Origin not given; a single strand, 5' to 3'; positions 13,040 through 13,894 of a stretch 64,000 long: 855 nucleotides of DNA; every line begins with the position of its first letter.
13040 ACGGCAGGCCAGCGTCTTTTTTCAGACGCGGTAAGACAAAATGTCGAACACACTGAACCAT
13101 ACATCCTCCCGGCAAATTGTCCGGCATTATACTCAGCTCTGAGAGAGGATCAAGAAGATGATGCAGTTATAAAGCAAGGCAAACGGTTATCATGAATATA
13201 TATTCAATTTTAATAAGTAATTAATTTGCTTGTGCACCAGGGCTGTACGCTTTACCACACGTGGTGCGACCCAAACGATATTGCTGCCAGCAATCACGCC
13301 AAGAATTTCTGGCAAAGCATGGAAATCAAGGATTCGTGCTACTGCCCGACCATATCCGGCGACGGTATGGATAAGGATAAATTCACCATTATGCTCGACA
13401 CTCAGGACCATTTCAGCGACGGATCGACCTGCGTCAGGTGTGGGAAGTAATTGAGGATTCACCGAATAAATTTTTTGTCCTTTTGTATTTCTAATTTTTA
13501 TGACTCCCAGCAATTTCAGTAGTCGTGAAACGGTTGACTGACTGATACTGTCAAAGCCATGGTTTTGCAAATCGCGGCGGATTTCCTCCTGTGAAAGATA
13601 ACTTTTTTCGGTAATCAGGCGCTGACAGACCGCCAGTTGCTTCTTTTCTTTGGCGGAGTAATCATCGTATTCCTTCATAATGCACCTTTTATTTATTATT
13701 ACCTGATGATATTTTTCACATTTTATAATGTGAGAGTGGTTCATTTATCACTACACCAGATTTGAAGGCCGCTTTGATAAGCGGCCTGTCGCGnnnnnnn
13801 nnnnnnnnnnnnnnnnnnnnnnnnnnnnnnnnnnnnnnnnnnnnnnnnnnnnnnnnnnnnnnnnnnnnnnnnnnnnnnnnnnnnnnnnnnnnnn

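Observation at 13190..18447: Five-gene arginine deiminase cluster between pyrBI-pyrL and tabA/argI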

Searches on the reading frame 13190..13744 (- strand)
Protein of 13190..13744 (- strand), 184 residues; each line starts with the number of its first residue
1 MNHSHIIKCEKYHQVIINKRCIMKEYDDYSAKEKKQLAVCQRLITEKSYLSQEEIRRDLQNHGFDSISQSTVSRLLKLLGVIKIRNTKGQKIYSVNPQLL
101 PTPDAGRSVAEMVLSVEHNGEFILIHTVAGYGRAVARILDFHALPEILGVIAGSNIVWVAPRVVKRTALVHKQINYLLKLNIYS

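Call 3: search_protein_families(proteins=[window:13190-13744:-], library=ncbifam)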
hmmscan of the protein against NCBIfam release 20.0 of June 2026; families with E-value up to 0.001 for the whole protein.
window:13190-13744:- (184 aa): 5 families
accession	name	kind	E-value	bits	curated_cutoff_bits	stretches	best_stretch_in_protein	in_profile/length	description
NF003457.0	PRK05066.1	equivalog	6.9e-32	110.2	194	1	31-179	5-153/156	transcriptional regulator ArgR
TIGR01529.1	argR_whole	equivalog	5.9e-29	101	130.45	1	39-178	6-146/146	arginine repressor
NF001680.0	PRK00441.1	equivalog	4.2e-17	62.6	184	1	42-177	11-147/150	arginine repressor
NF003281.1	PRK04280.1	equivalog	1.1e-16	61.3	182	1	40-177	9-147/148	transcriptional regulator AhrC/ArgR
NF002880.0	PRK03341.1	equivalog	2.5e-14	53.2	200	1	40-162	22-151/170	arginine repressor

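Call 48: search_solved_structures(query=window:13190-13678:-, max_evalue=0.001, show_alignments=1)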
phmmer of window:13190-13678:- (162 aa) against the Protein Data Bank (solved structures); distinct sequences matched with E-value up to 0.001: 10.
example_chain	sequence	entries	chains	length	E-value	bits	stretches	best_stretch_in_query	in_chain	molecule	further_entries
3v4g_A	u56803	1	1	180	4.6e-22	81.5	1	11-152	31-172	Arginine repressor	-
1aoy_A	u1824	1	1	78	5.9e-10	42.1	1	8-77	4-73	ARGININE REPRESSOR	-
3ere_D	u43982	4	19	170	6.2e-09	38.8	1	21-140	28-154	Arginine repressor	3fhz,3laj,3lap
1b4a_A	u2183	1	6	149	8.4e-09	38.4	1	20-152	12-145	ARGININE REPRESSOR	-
1f9n_A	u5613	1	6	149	3.1e-08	36.6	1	19-149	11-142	ARGININE REPRESSOR/ACTIVATOR PROTEIN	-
5cj9_A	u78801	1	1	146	8.3e-08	35.2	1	20-137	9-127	Arginine repressor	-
1xxa_A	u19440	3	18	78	5.6e-05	26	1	89-140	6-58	ARGININE REPRESSOR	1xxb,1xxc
2zfz_A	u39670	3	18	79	0.0001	25.1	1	84-140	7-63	Arginine repressor | Arginine repressor ArgR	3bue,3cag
6wjp_A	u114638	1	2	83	0.00029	23.7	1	87-140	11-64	Arginine repressor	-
6wjo_A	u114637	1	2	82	0.00077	22.3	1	87-140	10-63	Arginine repressor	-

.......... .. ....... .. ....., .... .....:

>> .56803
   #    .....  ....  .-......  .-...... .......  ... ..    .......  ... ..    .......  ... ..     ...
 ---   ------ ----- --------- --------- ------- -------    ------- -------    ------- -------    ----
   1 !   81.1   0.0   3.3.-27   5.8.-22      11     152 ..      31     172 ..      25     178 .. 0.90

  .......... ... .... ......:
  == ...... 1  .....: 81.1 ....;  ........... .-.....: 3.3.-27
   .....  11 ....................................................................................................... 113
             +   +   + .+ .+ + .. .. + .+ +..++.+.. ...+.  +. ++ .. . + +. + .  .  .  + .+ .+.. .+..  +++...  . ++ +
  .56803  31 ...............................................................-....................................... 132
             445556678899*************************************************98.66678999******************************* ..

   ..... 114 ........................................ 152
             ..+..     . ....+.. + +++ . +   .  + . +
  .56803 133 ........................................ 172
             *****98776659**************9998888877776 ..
